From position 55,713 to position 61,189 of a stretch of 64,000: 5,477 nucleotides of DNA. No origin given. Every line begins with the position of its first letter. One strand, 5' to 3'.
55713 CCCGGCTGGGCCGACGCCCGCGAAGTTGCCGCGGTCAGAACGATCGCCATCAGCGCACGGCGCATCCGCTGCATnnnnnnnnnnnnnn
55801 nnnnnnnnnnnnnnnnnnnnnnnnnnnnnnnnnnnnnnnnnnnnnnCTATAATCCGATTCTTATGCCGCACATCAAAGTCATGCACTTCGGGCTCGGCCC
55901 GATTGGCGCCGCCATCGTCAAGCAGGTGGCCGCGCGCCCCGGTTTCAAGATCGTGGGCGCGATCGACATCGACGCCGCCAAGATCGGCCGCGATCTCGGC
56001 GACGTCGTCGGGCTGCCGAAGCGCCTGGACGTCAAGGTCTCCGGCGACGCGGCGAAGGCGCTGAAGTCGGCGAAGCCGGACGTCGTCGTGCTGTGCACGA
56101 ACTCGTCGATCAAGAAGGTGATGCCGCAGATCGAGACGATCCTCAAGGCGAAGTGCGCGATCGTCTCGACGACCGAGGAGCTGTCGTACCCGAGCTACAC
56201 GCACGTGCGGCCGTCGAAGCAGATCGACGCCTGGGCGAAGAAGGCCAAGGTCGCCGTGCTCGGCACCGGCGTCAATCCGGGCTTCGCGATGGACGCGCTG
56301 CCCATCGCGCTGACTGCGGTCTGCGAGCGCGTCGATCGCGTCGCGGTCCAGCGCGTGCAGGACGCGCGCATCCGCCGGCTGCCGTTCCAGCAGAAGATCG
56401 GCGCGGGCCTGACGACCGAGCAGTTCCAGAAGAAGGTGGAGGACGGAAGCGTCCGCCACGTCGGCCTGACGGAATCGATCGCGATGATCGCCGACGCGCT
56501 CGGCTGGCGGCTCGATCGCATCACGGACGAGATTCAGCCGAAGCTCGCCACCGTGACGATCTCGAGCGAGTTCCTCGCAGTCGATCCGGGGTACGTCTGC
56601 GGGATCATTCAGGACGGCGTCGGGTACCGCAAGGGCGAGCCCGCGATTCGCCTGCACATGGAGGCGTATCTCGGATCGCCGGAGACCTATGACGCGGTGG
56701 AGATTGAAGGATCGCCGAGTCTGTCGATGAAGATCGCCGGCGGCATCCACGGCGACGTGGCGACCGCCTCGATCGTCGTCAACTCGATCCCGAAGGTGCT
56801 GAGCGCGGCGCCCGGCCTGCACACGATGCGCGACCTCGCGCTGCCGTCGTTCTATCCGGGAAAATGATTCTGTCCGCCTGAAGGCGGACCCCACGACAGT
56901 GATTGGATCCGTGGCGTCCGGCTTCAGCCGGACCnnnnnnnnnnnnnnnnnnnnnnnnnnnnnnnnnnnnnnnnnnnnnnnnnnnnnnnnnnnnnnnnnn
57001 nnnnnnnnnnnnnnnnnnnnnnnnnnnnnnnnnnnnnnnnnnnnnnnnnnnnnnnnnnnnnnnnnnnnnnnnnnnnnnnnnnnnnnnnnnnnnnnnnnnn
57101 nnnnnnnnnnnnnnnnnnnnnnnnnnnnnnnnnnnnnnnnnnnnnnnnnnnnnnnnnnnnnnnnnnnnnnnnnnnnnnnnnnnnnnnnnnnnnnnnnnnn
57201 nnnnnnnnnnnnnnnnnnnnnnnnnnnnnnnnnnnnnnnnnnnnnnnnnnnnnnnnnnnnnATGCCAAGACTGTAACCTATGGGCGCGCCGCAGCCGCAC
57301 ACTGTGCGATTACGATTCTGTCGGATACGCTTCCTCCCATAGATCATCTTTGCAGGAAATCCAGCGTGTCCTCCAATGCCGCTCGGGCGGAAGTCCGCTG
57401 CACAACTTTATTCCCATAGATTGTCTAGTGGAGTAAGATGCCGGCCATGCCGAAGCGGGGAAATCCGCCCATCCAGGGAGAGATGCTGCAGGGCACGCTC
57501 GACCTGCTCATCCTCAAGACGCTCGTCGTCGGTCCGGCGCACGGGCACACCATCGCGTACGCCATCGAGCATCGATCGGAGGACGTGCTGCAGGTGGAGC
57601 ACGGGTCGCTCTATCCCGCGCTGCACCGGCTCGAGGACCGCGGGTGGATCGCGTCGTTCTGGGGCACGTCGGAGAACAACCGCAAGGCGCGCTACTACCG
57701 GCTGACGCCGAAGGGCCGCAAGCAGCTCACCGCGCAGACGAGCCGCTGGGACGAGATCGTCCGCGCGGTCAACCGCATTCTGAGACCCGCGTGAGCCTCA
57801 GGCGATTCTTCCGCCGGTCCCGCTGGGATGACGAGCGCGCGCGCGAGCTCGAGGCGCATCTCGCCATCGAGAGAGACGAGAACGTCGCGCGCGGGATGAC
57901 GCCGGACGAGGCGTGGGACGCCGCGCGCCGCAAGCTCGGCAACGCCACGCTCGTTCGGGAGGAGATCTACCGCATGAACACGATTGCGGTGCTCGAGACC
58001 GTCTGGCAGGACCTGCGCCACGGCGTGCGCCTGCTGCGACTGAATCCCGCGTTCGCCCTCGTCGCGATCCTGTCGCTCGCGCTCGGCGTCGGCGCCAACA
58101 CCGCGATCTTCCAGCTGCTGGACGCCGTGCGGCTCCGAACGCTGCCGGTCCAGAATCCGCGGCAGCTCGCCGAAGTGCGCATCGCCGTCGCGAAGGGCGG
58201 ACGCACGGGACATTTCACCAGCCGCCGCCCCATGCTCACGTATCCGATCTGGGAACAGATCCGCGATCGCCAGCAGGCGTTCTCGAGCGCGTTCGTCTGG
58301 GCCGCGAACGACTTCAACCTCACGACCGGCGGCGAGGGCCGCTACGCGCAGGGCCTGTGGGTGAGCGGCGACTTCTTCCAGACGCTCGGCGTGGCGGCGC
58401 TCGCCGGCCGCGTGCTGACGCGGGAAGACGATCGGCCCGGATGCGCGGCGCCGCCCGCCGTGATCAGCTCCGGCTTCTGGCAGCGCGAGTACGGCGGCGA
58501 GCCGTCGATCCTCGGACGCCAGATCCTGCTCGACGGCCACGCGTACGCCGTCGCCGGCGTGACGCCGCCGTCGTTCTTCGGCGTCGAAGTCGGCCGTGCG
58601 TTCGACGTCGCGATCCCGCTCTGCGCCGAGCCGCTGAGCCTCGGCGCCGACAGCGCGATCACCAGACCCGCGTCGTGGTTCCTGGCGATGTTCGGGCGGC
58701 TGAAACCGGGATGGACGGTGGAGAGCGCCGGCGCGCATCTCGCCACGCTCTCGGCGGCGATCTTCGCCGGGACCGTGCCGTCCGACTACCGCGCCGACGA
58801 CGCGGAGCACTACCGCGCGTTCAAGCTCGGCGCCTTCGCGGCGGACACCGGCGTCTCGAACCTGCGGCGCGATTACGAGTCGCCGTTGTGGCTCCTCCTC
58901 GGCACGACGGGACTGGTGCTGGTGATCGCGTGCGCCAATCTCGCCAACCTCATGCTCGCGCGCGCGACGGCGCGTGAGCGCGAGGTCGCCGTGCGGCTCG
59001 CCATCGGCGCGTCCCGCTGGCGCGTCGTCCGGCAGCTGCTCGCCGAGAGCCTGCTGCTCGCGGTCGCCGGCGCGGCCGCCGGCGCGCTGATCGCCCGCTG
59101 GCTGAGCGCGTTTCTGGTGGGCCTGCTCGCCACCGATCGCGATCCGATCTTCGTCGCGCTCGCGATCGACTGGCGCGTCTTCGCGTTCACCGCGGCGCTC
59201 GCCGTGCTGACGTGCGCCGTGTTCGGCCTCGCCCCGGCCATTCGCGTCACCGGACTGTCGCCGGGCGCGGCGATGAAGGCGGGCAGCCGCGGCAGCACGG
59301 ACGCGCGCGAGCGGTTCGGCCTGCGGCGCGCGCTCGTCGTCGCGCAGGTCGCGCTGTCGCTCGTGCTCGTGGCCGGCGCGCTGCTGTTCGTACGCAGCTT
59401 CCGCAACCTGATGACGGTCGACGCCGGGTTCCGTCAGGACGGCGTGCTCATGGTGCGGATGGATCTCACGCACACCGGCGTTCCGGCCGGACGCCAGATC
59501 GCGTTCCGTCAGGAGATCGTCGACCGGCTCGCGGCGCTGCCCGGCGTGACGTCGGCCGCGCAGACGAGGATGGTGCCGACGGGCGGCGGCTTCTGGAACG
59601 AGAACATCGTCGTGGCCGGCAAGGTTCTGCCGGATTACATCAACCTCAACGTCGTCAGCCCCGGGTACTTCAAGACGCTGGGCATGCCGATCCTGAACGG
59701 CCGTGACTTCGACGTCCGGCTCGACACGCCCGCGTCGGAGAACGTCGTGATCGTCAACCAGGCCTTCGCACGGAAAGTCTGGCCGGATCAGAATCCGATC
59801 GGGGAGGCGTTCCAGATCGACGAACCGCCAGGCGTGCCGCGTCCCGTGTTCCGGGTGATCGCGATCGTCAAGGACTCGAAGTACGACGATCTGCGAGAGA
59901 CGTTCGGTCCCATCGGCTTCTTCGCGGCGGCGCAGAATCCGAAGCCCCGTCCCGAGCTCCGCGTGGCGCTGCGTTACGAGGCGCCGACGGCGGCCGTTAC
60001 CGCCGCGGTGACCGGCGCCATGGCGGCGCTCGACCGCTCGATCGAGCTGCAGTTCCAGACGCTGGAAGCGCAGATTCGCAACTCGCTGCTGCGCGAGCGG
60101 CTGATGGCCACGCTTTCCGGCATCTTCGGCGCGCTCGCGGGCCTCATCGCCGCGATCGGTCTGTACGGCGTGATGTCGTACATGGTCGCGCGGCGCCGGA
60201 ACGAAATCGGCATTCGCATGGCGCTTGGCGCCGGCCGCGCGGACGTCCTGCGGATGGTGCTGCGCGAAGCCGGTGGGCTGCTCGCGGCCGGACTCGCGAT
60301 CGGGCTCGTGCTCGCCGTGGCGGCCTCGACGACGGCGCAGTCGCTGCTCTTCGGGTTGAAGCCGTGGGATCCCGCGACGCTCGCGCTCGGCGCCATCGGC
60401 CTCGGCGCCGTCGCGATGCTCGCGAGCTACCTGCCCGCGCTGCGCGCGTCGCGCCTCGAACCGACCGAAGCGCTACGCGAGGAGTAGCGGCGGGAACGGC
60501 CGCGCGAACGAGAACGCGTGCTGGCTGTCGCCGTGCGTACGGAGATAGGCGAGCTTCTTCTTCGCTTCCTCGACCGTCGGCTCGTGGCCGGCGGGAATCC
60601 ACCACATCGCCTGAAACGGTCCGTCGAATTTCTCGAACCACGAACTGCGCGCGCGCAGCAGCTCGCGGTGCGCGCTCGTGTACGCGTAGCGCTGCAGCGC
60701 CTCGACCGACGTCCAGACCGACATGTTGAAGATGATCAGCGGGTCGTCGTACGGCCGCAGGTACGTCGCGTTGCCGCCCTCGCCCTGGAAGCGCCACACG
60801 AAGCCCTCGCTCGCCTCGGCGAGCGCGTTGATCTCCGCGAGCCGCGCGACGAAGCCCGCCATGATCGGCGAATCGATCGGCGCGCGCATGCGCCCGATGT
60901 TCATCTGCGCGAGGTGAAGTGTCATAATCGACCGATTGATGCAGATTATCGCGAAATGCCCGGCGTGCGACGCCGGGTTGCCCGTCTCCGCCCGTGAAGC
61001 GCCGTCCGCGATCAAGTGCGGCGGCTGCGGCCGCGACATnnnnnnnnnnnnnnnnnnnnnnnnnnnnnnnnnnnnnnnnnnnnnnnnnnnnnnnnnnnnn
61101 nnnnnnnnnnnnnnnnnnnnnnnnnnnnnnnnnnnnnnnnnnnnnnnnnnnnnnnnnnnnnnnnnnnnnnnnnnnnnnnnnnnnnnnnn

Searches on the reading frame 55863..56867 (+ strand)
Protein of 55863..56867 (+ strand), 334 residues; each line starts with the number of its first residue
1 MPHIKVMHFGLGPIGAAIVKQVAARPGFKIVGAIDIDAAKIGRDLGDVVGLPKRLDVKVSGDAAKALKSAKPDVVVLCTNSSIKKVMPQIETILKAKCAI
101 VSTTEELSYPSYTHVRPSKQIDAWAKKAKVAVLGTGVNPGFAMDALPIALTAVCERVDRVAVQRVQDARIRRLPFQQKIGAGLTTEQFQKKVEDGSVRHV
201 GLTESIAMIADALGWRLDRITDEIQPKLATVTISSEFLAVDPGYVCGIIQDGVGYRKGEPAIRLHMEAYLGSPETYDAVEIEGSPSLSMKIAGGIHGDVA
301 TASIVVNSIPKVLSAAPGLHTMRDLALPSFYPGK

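Call 73: search_protein_families(library=pfam, proteins=[window:55863-56867:+], max_evalue=0.00001)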
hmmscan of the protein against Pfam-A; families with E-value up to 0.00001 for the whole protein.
window:55863-56867:+ (334 aa): 2 families
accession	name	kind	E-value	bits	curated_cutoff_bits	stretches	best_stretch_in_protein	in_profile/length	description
PF19328.4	DAP_DH_C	-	9.8e-45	153.1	23.3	1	141-329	1-194/206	2,4-diaminopentanoate dehydrogenase C-terminal domain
PF01113.26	DapB_N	-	7.4e-08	33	25.6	1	4-104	1-98/124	Dihydrodipicolinate reductase, N-terminus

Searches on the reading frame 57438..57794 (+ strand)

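Call 75: search_protein_families(library=pfam, proteins=[window:57438-57794:+], max_evalue=0.00001)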
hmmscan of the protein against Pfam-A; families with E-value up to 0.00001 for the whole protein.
window:57438-57794:+ (118 aa): 1 family
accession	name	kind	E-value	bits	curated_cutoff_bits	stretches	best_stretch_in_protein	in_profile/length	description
PF03551.20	PadR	-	2.9e-21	75.7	27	1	25-98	1-74/75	Transcriptional regulator PadR-like family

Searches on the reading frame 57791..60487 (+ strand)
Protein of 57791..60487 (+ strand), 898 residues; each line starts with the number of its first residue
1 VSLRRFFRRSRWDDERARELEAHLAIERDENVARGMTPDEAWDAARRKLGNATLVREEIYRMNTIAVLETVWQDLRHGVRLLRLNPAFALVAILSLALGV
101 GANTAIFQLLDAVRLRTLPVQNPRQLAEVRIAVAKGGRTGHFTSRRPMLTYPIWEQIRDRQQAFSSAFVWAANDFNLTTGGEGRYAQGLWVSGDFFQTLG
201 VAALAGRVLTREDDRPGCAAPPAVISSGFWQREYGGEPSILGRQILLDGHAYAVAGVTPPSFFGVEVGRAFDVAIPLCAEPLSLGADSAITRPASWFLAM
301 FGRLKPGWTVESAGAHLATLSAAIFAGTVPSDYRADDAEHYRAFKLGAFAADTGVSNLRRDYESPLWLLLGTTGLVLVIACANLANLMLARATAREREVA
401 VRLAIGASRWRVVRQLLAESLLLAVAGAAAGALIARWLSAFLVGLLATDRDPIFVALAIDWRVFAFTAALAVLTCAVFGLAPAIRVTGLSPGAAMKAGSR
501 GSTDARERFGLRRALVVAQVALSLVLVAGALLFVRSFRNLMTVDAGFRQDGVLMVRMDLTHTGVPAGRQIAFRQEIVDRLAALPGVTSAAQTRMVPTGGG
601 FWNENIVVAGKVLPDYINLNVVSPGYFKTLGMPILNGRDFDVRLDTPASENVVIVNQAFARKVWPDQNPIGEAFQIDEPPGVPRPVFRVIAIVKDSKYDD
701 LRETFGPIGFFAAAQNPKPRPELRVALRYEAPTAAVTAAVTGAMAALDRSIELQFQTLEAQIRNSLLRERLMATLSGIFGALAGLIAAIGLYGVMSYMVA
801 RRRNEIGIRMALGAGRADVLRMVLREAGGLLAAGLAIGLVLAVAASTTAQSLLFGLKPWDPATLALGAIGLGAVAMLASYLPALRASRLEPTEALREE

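Call 75: search_protein_families(library=pfam, proteins=[window:57791-60487:+], max_evalue=0.00001)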
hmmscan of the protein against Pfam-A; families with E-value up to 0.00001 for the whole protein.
window:57791-60487:+ (898 aa): 2 families
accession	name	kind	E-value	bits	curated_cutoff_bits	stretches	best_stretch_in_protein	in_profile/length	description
PF12704.14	MacB_PCD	-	3.4e-28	99.8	27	2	90-318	2-205/207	MacB-like periplasmic core domain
PF02687.27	FtsX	-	3.7e-27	95.2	25.5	2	374-491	5-120/120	FtsX-like permease C-terminal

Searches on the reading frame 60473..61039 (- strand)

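Call 75: search_protein_families(library=pfam, proteins=[window:60473-61039:-], max_evalue=0.00001)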
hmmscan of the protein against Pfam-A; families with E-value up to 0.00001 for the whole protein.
window:60473-61039:- (188 aa): 1 family
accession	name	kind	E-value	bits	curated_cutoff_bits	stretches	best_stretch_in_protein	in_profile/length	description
PF11695.14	DUF3291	-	6.1e-56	188.4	23.5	1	43-180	1-138/139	Domain of unknown function (DUF3291)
